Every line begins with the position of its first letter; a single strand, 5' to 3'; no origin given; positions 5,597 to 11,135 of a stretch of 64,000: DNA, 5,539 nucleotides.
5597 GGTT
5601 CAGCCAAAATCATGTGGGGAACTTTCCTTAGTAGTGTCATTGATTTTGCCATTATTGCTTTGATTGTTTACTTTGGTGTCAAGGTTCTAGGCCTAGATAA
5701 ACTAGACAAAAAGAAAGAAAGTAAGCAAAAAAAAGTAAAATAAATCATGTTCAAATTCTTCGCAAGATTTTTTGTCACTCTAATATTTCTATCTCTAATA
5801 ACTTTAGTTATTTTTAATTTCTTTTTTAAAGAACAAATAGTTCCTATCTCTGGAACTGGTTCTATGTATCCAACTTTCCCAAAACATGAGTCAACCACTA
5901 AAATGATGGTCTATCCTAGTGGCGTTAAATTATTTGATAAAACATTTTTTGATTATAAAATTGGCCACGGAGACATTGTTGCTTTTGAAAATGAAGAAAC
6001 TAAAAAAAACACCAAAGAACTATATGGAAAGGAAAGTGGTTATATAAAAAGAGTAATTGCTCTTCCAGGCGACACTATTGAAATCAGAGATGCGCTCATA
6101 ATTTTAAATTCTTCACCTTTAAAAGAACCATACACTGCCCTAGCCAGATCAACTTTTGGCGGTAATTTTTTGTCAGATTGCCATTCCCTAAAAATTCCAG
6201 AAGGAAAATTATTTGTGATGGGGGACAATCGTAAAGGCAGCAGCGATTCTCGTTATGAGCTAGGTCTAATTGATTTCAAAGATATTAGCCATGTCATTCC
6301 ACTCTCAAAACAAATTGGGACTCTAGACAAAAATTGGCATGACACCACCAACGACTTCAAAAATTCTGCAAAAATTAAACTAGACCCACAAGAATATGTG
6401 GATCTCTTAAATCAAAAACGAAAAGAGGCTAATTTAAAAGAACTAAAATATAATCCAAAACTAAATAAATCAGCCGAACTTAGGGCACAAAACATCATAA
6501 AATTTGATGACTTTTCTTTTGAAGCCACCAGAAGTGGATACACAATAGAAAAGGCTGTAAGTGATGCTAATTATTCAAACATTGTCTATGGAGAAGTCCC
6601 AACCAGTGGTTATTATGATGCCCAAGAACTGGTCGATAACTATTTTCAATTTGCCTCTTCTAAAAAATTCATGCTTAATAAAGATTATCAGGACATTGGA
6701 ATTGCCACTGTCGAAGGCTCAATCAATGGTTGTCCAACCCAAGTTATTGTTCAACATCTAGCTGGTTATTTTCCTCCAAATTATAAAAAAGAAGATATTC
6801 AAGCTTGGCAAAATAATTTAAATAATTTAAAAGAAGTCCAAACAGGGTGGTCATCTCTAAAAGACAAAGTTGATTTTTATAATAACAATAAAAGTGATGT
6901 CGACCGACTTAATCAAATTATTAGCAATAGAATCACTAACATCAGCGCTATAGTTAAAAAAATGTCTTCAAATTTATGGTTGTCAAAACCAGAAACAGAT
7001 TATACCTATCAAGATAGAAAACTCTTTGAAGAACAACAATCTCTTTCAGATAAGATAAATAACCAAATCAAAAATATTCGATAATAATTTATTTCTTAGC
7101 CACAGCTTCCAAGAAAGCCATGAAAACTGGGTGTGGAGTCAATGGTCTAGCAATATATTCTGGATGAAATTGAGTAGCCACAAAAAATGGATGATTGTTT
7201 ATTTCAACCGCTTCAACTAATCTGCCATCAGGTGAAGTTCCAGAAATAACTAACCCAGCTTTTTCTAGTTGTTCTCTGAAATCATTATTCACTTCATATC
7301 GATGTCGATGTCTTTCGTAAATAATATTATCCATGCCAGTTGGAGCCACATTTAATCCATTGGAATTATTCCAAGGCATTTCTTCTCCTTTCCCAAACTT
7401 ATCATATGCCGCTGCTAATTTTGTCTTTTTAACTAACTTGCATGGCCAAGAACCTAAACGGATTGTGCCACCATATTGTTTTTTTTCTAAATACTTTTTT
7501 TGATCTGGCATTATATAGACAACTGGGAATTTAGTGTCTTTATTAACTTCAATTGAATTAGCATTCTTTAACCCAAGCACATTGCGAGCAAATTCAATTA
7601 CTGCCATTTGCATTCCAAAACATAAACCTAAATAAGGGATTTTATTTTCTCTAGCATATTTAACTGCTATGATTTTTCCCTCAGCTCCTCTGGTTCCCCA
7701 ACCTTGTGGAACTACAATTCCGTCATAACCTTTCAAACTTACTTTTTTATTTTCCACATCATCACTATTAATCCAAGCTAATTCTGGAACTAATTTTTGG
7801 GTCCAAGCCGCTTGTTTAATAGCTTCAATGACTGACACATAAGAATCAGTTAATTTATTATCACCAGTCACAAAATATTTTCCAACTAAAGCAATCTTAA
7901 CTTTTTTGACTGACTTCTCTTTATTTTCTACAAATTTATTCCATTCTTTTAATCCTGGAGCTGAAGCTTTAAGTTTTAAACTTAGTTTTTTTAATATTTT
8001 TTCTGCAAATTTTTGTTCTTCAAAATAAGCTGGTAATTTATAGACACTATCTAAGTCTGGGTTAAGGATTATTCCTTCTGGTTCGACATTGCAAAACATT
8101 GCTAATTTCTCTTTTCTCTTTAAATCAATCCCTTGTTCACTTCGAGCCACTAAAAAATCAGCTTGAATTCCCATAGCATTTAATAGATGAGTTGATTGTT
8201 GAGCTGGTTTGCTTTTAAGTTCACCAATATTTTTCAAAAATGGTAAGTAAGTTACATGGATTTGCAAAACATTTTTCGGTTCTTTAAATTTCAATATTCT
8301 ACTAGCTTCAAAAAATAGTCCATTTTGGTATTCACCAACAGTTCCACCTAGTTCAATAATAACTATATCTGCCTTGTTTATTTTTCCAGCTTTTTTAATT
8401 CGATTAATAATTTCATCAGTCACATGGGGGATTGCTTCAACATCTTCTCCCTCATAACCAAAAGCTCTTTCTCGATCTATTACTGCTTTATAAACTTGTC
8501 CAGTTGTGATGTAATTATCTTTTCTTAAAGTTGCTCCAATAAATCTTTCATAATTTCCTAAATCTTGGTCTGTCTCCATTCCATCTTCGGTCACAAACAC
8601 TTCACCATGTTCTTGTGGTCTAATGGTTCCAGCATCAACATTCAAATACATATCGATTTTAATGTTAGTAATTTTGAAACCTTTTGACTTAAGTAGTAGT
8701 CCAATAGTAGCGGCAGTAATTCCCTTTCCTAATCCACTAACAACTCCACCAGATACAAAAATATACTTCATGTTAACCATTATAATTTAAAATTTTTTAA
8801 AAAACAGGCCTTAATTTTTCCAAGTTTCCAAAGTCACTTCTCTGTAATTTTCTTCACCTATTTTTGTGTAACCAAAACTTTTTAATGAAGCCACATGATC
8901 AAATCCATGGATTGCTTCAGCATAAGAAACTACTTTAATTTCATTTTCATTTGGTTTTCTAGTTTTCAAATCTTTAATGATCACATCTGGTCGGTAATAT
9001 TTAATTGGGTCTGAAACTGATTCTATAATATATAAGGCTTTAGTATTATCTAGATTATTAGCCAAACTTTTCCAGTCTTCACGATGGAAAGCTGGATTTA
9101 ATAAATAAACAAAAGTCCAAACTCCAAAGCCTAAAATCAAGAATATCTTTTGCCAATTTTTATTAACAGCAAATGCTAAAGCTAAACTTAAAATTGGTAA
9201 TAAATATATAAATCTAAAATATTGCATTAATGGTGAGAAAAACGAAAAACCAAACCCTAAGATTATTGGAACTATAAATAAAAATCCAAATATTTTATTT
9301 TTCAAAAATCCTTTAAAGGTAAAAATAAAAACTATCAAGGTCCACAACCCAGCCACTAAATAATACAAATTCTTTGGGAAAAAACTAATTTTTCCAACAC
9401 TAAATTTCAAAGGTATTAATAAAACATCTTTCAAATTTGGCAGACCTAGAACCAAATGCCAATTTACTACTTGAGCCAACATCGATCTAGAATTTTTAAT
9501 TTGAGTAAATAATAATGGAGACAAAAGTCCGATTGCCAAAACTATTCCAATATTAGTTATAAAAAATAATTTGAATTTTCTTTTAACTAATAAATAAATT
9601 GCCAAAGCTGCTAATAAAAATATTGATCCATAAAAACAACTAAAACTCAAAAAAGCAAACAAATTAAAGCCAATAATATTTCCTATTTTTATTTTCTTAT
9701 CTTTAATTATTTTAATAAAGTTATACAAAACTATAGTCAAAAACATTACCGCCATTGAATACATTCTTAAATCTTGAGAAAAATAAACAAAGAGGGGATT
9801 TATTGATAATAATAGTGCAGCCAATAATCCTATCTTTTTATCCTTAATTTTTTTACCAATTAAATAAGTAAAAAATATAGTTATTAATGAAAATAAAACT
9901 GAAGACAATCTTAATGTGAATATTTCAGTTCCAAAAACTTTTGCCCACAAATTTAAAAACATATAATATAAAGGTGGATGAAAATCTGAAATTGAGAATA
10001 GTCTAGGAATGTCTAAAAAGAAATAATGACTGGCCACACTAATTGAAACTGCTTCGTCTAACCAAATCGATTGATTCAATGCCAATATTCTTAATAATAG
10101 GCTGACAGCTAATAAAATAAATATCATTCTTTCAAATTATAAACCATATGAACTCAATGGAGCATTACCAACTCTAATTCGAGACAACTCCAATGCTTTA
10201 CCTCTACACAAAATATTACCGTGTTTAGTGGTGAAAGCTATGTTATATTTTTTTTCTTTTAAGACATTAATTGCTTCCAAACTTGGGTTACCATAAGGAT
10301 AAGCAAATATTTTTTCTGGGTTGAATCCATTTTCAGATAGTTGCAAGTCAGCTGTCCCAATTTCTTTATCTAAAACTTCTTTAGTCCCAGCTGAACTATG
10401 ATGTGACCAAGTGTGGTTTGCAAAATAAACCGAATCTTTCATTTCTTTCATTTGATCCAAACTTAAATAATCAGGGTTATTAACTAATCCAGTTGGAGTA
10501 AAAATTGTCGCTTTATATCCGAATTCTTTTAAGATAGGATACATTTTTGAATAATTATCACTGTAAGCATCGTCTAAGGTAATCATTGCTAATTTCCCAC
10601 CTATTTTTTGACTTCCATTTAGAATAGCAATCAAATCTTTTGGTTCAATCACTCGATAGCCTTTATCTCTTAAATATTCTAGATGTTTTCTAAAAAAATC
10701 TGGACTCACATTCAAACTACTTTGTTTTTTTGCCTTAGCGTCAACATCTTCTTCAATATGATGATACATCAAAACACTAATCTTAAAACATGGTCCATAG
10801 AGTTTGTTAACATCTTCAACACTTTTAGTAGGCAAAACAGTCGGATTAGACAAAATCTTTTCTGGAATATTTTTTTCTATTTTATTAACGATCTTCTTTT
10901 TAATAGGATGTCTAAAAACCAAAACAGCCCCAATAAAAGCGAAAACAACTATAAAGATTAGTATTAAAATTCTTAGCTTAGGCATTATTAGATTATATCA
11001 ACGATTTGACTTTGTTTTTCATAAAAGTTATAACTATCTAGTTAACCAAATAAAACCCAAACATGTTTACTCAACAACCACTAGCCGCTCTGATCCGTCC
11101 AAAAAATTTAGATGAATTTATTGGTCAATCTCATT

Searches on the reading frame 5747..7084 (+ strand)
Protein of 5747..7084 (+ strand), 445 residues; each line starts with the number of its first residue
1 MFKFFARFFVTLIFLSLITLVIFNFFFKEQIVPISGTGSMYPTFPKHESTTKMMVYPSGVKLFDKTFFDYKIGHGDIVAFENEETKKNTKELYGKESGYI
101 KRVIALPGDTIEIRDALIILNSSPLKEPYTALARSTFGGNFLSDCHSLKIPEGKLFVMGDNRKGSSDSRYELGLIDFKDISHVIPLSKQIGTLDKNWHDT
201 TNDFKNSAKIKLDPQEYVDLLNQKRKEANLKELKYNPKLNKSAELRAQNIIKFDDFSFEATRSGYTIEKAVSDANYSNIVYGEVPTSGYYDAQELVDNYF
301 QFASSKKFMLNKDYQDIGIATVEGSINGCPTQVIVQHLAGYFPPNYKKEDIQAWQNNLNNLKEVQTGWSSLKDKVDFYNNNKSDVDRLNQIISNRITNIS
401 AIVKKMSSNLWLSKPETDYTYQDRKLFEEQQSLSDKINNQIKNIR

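Call 44: search_protein_families(library=pfam, proteins=[window:5747-7084:+], max_evalue=0.001)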
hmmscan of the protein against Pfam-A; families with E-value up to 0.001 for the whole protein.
window:5747-7084:+ (445 aa): 2 families
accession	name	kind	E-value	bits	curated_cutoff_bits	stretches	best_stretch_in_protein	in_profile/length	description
PF10502.14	Peptidase_S26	-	1.3e-28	100.5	22.9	1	7-180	3-159/168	Signal peptidase, peptidase S26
PF00188.32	CAP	-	2e-08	35.6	21.1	1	218-325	1-106/117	Cysteine-rich secretory protein family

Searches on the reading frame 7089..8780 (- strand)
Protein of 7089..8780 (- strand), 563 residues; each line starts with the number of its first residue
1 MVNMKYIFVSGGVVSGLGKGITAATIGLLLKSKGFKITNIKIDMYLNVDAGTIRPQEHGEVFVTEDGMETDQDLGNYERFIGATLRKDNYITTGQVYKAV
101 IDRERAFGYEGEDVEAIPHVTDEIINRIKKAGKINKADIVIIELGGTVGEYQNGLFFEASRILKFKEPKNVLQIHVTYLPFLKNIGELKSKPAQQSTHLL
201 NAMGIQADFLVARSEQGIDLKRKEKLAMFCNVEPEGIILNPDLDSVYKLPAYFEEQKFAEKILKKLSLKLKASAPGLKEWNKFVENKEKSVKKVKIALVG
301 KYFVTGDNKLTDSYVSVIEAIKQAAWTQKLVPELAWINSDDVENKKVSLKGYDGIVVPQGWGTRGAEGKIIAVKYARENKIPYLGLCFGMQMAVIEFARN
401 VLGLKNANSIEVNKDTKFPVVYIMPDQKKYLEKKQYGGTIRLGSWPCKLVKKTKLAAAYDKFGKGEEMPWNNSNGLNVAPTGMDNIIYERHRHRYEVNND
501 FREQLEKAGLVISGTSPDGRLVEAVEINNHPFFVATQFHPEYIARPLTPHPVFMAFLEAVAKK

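Call 44: search_protein_families(library=pfam, proteins=[window:7089-8780:-], max_evalue=0.001)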
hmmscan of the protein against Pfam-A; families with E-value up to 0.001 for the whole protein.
window:7089-8780:- (563 aa): 3 families
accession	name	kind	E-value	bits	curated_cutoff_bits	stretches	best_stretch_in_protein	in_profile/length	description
PF06418.20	CTP_synth_N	-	3.1e-102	341.9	26.1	1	5-268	1-265/265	CTP synthase N-terminus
PF00117.34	GATase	-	7.2e-35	120.8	22.8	1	310-558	2-189/190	Glutamine amidotransferase class-I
PF07722.19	Peptidase_C26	-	1.1e-06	29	20.5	1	507-541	185-219/219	Peptidase C26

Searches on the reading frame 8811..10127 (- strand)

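Call 44: search_protein_families(library=pfam, proteins=[window:8811-10127:-], max_evalue=0.001)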
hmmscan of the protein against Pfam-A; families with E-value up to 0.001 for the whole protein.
window:8811-10127:- (438 aa): 1 family
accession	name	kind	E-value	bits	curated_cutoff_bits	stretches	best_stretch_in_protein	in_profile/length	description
PF13231.12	PMT_2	-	5.4e-17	62.9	26.1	1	50-206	2-158/160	Dolichyl-phosphate-mannose-protein mannosyltransferase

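Call 79: search_protein_families(library=ncbifam, proteins=[window:8811-10127:-], max_evalue=0.0001)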
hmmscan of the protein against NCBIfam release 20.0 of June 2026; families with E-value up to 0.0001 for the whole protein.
window:8811-10127:- (438 aa): 3 families
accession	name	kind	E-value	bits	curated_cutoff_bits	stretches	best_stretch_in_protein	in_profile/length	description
NF052499.1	MnslTaseMT1671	equivalog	8.3e-09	34.4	900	1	10-228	38-259/523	mannosyltransferase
TIGR03663.1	TIGR03663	subfamily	2.8e-08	33.2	126.25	1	2-166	4-148/435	flippase activity-associated protein Agl23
TIGR04154.1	archaeo_STT3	subfamily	2e-05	23.2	450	1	51-111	70-137/831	oligosaccharyl transferase, archaeosortase A system-associated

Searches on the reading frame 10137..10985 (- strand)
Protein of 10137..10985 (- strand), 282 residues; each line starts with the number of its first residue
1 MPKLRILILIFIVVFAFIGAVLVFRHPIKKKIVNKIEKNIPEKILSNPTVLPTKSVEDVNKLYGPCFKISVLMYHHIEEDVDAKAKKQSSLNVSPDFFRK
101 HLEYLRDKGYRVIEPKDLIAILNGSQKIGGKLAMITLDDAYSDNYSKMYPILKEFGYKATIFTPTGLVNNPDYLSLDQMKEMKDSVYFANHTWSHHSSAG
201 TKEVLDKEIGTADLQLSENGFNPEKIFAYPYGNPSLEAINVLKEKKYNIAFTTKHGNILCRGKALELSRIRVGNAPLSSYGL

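Call 44: search_protein_families(library=pfam, proteins=[window:10137-10985:-], max_evalue=0.001)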
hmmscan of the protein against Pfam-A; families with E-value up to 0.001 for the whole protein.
window:10137-10985:- (282 aa): 1 family
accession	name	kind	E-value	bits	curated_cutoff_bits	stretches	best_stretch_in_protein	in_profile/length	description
PF01522.26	Polysacc_deac_1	-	1.5e-18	67.4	23.1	1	129-248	5-122/124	Polysaccharide deacetylase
